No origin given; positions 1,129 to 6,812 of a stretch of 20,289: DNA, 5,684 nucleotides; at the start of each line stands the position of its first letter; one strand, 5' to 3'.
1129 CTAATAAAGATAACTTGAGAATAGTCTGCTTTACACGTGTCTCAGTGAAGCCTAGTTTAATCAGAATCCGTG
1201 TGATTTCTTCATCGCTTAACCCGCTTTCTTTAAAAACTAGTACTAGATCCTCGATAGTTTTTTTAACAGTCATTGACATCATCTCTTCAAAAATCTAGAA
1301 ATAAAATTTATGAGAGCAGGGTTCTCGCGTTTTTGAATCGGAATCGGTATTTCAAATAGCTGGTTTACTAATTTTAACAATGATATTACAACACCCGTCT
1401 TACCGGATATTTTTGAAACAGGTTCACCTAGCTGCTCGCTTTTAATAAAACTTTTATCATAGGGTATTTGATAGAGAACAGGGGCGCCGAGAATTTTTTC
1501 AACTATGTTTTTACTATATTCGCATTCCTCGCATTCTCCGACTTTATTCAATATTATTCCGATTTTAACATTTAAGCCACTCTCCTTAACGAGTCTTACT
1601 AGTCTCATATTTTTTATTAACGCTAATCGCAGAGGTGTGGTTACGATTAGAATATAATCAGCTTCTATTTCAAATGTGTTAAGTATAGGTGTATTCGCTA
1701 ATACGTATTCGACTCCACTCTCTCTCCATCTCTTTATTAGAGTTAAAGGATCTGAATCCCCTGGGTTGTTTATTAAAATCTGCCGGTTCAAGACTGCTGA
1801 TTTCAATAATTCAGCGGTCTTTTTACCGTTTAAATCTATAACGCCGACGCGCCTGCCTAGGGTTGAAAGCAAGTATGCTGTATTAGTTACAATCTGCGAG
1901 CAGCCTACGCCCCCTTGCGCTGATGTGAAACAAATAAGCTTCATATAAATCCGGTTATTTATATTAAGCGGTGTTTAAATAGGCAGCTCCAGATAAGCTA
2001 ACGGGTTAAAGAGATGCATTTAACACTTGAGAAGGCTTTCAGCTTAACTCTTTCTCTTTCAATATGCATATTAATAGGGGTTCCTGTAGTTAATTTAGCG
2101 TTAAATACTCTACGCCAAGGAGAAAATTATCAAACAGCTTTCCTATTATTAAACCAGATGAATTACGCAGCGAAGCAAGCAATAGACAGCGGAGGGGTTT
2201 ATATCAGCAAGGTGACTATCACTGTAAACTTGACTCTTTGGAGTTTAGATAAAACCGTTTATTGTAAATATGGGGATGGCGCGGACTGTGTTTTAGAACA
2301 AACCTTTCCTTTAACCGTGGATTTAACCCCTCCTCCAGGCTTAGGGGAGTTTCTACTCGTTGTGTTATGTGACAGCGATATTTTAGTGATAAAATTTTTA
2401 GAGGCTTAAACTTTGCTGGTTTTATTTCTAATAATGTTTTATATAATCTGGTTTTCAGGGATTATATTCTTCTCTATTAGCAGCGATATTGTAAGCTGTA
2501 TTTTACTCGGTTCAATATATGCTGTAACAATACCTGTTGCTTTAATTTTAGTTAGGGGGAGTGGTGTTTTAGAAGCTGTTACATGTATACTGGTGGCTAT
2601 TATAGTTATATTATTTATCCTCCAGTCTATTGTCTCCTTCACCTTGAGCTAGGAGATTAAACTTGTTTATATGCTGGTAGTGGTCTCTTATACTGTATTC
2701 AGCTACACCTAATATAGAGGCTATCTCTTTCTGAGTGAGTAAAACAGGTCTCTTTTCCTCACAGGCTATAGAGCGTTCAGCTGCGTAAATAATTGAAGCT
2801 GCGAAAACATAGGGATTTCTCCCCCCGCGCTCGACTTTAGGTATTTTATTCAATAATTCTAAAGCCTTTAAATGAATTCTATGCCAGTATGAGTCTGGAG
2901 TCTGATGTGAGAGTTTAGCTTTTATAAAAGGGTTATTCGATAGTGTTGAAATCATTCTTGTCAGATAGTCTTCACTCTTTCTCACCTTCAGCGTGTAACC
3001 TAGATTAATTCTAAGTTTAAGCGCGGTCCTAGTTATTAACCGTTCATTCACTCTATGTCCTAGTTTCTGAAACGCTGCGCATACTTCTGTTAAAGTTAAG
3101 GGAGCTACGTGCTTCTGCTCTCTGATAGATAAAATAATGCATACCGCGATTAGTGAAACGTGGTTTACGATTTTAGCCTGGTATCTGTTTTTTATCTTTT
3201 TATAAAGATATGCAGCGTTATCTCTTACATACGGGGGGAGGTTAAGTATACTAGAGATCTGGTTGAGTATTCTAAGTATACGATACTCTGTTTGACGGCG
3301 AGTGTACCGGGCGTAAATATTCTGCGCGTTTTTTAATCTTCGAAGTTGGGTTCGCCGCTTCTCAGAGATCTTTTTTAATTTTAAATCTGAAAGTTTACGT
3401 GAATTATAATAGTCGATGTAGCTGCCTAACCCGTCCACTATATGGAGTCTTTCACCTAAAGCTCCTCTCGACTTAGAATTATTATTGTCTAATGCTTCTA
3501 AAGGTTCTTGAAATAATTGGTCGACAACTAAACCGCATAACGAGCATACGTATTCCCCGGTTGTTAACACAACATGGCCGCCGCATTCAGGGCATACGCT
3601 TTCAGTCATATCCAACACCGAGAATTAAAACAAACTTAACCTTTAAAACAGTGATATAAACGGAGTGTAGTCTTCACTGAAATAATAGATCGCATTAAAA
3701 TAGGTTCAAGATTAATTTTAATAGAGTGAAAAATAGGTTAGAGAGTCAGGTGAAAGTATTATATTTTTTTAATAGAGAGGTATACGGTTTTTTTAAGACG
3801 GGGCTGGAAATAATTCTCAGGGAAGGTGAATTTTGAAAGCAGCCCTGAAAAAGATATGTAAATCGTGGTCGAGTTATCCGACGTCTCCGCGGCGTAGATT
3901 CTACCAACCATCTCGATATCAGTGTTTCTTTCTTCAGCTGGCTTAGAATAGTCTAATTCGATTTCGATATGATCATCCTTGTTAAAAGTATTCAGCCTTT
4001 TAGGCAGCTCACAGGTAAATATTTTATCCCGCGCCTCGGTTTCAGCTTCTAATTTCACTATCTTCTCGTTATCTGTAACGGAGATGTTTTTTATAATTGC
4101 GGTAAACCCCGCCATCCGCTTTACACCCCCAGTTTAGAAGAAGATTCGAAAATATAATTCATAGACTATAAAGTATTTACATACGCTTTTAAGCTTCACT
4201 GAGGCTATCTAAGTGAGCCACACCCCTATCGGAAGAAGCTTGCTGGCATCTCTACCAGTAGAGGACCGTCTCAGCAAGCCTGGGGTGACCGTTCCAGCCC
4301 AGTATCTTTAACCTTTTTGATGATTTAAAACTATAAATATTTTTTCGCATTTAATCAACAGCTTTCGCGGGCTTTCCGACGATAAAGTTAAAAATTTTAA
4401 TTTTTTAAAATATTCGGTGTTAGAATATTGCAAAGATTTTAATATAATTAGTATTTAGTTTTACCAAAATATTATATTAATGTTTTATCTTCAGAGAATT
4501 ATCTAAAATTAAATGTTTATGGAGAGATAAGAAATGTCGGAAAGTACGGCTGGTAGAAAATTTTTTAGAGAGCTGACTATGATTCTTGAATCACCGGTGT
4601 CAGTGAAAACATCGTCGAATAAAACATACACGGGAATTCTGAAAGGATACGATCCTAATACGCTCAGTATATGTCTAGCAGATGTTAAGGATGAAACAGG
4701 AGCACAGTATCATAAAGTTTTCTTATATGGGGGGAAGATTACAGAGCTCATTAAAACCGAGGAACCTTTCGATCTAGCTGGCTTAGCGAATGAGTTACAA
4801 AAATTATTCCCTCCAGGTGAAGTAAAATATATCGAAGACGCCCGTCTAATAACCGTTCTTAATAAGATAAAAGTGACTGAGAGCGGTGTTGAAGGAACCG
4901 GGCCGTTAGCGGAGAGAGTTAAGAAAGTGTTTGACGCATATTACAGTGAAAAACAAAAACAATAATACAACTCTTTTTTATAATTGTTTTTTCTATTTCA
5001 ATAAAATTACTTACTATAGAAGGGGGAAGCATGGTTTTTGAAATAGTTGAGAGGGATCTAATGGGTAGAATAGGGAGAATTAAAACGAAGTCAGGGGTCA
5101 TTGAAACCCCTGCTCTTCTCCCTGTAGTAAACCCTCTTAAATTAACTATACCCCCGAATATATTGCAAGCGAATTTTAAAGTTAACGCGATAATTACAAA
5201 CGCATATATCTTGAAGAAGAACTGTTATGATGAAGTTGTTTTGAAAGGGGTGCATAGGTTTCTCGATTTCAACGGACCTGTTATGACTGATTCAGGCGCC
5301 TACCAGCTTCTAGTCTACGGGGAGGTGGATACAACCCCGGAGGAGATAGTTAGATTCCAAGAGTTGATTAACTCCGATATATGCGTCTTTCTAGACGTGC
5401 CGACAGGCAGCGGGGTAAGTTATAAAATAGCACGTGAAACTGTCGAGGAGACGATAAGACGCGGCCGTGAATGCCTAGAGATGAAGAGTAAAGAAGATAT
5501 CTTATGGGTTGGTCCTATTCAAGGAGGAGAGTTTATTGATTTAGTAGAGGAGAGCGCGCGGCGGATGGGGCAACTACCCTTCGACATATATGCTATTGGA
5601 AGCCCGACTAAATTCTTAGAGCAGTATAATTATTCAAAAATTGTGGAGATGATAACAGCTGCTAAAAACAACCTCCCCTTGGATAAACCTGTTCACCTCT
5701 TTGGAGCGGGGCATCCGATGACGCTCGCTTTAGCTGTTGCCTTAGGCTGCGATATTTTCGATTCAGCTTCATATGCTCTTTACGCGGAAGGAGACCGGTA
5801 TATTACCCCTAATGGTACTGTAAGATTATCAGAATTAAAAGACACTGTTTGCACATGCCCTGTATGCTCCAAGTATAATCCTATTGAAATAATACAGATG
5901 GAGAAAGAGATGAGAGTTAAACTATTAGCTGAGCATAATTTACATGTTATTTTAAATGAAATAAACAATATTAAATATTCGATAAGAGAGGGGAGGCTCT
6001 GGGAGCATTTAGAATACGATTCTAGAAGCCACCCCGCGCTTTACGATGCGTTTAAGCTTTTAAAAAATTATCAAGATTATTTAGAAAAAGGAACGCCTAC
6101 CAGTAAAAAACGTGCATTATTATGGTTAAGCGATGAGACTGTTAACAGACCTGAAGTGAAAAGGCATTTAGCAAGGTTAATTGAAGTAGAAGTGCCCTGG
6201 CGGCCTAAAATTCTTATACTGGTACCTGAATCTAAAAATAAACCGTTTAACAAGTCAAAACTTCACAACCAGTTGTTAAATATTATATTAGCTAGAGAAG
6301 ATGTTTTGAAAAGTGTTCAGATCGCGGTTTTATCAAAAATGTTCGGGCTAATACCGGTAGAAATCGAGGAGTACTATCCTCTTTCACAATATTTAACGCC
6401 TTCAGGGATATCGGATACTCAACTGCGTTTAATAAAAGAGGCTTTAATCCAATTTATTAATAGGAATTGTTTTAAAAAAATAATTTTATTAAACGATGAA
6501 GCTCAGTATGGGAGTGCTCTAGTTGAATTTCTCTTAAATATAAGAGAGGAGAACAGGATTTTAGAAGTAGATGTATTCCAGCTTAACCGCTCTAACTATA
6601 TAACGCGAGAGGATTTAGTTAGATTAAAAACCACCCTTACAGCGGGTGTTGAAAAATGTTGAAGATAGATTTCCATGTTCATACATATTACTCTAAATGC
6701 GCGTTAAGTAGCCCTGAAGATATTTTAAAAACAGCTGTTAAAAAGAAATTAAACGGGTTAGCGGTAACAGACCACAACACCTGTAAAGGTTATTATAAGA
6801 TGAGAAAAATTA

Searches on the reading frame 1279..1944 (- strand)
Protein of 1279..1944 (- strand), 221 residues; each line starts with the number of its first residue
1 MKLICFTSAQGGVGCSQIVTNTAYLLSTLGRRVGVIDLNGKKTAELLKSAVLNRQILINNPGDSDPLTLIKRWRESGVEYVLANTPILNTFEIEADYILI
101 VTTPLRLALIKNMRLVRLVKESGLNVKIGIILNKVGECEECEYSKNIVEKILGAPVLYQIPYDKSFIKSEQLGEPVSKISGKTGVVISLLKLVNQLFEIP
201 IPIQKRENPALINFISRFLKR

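Call 64: search_protein_families(library=pfam, proteins=[window:1279-1944:-], max_evalue=0.001)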
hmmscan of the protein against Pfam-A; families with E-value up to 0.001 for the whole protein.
window:1279-1944:- (221 aa): 4 families
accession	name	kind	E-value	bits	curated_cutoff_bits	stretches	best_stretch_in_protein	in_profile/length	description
PF10609.15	ParA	-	2.7e-12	47.1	27.1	2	3-47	5-51/246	NUBPL iron-transfer P-loop NTPase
PF01656.29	CbiA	-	3.2e-11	43.7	25.4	1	4-176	1-125/125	CobQ/CobB/MinD/ParA nucleotide binding domain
PF13614.12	AAA_31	-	0.00022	21.6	27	0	1-42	1-42/177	AAA domain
PF00142.24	Fer4_NifH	-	0.00076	19.5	25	0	94-200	140-248/271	4Fe-4S iron sulfur cluster binding proteins, NifH/frxC family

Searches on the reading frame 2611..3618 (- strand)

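Call 64: search_protein_families(library=pfam, proteins=[window:2611-3618:-], max_evalue=0.001)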
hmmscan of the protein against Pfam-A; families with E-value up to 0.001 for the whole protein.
window:2611-3618:- (335 aa): 2 families
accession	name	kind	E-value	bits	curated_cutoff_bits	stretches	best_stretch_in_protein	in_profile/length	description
PF00382.24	TFIIB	-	1.3e-08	35.2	23.6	0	265-318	43-90/92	Transcription factor TFIIB repeat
PF08271.17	Zn_Ribbon_TF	-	2.9e-06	27.2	29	1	8-34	2-31/43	TFIIB zinc-binding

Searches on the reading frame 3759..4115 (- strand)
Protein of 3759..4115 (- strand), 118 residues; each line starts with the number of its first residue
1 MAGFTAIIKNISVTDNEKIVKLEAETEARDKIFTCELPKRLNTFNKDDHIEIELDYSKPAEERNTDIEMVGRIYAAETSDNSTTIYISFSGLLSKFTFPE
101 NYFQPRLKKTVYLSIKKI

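Call 64: search_protein_families(library=pfam, proteins=[window:3759-4115:-], max_evalue=0.001)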
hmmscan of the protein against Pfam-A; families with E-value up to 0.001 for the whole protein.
window:3759-4115:- (118 aa): 2 families
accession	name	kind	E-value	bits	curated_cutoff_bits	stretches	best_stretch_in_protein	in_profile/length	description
PF16992.11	RNA_pol_RpbG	-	9.7e-10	39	27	1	7-117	7-118/119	DNA-directed RNA polymerase, subunit G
PF03870.21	RNA_pol_Rpb8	-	1.5e-05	25.6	25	1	33-117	50-141/141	RNA polymerase Rpb8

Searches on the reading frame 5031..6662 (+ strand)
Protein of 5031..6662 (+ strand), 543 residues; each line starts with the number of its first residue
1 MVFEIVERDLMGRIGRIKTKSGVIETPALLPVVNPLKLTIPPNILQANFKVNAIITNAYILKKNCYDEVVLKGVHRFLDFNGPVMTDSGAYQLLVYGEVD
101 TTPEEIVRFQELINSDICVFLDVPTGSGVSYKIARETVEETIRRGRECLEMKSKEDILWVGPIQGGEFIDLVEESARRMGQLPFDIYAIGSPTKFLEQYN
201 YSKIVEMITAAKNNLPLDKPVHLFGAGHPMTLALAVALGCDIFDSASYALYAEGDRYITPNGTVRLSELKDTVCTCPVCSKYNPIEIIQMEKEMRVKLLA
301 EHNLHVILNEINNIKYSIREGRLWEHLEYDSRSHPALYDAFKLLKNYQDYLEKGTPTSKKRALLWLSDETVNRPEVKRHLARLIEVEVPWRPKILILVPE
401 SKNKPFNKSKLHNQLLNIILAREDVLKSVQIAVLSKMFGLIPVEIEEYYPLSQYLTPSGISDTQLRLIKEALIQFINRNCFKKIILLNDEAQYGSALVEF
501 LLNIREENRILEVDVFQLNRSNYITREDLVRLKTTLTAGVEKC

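Call 64: search_protein_families(library=pfam, proteins=[window:5031-6662:+], max_evalue=0.001)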
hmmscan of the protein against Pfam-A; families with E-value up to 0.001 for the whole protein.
window:5031-6662:+ (543 aa): 2 families
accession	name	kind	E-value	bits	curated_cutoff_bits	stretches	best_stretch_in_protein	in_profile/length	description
PF01702.25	TGT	-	9.5e-86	288.5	26.3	1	12-334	3-355/357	Queuine tRNA-ribosyltransferase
PF17884.7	DUF5591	-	8.2e-12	45.7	26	1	376-495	1-115/150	Domain of unknown function (DUF5591)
